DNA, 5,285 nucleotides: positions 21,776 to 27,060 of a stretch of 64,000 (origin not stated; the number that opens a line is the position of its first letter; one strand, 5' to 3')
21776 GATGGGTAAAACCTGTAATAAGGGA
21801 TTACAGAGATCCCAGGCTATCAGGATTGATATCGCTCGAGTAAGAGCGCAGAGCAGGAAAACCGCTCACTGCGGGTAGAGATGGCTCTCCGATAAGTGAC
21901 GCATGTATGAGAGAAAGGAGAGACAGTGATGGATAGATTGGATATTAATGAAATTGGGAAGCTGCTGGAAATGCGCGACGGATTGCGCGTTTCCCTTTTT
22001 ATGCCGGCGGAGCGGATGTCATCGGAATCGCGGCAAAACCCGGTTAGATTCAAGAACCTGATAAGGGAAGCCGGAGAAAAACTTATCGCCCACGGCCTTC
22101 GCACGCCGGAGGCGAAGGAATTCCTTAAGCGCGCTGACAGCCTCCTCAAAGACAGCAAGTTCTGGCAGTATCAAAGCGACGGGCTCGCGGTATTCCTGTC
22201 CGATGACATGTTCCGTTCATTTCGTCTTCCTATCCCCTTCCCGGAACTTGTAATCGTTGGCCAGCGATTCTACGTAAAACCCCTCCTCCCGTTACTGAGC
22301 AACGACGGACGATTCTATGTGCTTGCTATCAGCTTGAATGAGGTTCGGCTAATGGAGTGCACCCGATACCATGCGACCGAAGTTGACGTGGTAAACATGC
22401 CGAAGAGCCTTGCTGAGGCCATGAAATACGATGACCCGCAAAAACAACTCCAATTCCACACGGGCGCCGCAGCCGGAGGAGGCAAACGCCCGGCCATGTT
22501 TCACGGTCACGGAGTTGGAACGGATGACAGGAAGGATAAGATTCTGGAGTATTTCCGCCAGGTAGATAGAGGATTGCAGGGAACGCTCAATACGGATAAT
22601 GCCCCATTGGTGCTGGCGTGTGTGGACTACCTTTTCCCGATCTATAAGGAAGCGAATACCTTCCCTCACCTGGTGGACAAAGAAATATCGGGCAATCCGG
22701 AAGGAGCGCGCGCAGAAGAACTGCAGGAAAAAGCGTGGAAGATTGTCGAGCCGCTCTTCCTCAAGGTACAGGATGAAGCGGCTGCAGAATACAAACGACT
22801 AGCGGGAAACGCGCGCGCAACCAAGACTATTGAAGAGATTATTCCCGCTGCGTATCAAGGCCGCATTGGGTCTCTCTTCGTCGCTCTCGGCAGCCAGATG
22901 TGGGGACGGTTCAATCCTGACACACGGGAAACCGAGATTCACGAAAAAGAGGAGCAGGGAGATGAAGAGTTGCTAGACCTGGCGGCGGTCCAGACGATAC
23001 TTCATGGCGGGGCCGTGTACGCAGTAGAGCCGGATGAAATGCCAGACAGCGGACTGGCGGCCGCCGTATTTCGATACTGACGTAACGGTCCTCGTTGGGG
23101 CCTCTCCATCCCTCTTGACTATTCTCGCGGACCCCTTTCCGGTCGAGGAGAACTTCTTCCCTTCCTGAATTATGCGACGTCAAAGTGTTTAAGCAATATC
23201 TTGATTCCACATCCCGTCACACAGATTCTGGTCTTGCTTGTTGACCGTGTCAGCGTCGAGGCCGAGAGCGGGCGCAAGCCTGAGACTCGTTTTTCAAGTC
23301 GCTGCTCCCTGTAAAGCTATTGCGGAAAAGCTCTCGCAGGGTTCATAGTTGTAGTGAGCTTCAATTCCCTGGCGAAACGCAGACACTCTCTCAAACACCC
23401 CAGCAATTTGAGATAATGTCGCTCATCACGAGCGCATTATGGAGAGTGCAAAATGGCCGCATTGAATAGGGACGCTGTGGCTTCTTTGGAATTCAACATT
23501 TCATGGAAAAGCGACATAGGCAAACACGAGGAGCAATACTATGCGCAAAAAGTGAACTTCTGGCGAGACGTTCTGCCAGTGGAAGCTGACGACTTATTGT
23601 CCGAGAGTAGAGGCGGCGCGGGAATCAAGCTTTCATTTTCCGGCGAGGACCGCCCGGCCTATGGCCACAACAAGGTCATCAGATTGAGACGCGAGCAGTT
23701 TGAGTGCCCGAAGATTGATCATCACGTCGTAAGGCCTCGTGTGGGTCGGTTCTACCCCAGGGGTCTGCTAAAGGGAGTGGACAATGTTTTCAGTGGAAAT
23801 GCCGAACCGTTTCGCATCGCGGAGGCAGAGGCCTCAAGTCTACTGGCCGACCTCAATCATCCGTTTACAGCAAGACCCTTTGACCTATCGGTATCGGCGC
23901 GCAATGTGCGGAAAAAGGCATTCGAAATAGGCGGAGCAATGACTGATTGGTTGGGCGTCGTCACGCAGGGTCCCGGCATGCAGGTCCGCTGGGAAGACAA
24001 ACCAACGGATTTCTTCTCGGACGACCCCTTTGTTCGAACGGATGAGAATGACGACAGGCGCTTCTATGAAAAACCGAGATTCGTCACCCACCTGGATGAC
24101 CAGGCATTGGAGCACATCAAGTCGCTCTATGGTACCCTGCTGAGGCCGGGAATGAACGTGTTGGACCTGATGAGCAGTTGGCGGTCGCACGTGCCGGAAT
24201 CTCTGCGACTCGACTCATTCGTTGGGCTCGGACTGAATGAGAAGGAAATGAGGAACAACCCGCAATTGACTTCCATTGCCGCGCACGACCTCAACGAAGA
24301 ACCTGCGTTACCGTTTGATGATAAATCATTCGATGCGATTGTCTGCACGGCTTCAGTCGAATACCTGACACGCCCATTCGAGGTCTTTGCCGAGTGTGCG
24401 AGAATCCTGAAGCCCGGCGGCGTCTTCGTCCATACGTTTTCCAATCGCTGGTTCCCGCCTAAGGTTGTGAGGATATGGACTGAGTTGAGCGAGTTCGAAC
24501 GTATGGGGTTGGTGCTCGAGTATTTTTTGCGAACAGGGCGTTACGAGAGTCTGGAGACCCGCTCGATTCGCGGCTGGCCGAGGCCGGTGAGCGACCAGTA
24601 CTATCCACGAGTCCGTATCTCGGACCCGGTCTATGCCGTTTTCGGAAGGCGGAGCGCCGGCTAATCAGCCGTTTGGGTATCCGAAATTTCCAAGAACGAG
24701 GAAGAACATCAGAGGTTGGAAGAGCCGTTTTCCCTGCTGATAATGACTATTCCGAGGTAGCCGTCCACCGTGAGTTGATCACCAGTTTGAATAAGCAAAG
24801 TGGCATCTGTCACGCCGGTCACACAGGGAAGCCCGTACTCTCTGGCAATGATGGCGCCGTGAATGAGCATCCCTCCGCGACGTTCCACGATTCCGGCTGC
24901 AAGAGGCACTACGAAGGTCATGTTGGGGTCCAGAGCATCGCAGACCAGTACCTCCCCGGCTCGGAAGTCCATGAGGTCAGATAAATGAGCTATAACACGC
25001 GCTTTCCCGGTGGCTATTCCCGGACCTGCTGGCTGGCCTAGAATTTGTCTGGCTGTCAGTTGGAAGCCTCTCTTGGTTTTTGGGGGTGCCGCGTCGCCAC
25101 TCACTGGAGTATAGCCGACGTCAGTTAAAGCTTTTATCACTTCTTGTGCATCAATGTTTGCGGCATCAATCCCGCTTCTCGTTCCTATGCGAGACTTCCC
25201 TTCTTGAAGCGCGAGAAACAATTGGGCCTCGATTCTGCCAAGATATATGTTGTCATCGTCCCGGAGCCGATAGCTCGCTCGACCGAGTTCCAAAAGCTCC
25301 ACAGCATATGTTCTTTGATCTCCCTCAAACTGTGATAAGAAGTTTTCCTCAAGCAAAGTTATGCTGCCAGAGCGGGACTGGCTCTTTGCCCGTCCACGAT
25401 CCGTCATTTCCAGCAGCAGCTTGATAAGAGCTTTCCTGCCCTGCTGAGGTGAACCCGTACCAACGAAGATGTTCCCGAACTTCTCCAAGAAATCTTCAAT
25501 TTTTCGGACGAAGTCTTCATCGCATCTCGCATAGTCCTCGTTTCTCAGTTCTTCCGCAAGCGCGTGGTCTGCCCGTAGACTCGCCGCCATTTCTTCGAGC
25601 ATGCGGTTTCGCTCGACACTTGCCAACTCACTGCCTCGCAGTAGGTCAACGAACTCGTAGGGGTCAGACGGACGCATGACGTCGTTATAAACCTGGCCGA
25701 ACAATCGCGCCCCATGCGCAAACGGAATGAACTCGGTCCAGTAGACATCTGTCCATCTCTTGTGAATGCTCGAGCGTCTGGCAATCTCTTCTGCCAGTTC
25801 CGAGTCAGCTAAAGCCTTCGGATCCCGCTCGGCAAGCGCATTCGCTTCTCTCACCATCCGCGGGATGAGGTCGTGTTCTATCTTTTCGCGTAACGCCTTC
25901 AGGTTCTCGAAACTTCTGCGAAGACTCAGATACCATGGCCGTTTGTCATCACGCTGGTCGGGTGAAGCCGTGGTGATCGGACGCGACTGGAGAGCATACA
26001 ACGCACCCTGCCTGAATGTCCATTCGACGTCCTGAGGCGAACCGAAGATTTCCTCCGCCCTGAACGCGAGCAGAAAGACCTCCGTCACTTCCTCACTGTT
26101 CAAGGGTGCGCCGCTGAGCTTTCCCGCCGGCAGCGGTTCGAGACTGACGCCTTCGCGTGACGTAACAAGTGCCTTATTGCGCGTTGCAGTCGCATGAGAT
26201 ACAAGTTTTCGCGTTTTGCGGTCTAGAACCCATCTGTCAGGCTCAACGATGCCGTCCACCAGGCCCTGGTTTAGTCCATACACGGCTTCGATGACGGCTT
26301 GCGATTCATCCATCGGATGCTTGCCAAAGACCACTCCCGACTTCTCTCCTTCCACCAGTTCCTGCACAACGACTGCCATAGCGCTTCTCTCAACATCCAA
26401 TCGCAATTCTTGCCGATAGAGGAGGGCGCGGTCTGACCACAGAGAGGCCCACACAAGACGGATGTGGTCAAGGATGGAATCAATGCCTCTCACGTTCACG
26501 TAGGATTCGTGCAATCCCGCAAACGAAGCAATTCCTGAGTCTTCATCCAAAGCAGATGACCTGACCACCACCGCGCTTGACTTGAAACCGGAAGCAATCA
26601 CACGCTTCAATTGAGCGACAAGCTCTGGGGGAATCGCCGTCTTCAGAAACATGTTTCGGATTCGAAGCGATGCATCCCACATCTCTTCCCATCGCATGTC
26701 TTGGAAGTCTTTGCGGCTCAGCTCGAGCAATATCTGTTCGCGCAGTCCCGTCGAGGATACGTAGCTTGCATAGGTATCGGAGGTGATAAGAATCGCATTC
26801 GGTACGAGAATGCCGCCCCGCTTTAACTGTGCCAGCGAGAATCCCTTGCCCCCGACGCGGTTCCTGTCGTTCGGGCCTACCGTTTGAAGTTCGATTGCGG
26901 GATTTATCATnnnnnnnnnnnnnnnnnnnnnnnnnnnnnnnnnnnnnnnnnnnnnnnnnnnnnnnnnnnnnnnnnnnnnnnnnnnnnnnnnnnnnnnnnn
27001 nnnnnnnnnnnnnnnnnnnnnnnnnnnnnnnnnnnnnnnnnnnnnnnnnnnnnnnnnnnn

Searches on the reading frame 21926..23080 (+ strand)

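Call 73: search_protein_families(library=pfam, proteins=[window:21926-23080:+], max_evalue=0.00001)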
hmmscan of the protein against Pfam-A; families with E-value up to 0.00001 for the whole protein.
window:21926-23080:+ (384 aa): 5 families
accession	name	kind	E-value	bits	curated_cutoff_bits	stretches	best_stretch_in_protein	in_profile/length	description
PF18849.6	baeRF_family7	-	3.2e-52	177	27.2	1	130-276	1-144/144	Bacterial archaeo-eukaryotic release factor family 7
PF18845.6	baeRF_family3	-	2.4e-47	161.8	31.5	1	129-313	1-168/168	Bacterial archaeo-eukaryotic release factor family 3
PF18848.6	baeRF_family6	-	4.2e-38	131.5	27.5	1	129-275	2-148/149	Bacterial archaeo-eukaryotic release factor family 6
PF18851.6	baeRF_family8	-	8e-22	78.1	27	1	130-276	4-135/141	Bacterial archaeo-eukaryotic release factor family 8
PF18855.6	baeRF_family11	-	4.2e-21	76.2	27.2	1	131-274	5-133/139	Bacterial archaeo-eukaryotic release factor family 11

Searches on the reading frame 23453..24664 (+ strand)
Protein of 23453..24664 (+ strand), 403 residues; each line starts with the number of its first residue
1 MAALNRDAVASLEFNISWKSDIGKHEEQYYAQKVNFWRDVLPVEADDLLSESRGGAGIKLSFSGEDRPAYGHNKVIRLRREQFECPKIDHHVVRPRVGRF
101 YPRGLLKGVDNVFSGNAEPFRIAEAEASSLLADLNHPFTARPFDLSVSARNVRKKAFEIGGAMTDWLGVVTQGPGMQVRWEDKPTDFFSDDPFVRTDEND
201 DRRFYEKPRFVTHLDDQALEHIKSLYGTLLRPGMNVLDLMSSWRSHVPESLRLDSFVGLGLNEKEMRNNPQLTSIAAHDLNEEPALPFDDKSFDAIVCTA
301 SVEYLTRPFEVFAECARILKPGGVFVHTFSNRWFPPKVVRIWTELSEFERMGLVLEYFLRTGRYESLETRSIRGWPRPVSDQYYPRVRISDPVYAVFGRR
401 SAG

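Call 73: search_protein_families(library=pfam, proteins=[window:23453-24664:+], max_evalue=0.00001)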
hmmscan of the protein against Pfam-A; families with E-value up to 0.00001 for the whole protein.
window:23453-24664:+ (403 aa): 3 families
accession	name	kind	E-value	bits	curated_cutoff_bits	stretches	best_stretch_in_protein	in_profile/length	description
PF08241.18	Methyltransf_11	-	6.6e-12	46.4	21.2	1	276-326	47-94/95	Methyltransferase domain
PF13649.12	Methyltransf_25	-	2.4e-07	31.8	27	1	277-323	52-97/97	Methyltransferase domain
PF08242.18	Methyltransf_12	-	1.3e-06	29.5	30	1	269-325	48-98/98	Methyltransferase domain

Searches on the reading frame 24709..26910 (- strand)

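Call 8: search_protein_families(library=pfam, proteins=[window:24709-26910:-], max_evalue=0.001)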
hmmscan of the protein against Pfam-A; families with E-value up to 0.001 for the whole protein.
window:24709-26910:- (733 aa): 2 families
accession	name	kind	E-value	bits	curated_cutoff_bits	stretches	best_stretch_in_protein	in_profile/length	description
PF01326.24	PPDK_N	-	1.8e-74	251.4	27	1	17-321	2-318/328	Pyruvate phosphate dikinase, AMP/ATP-binding domain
PF00391.29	PEP-utilizers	-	2.7e-21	75.4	23.1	1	650-720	2-72/72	PEP-utilising enzyme, mobile domain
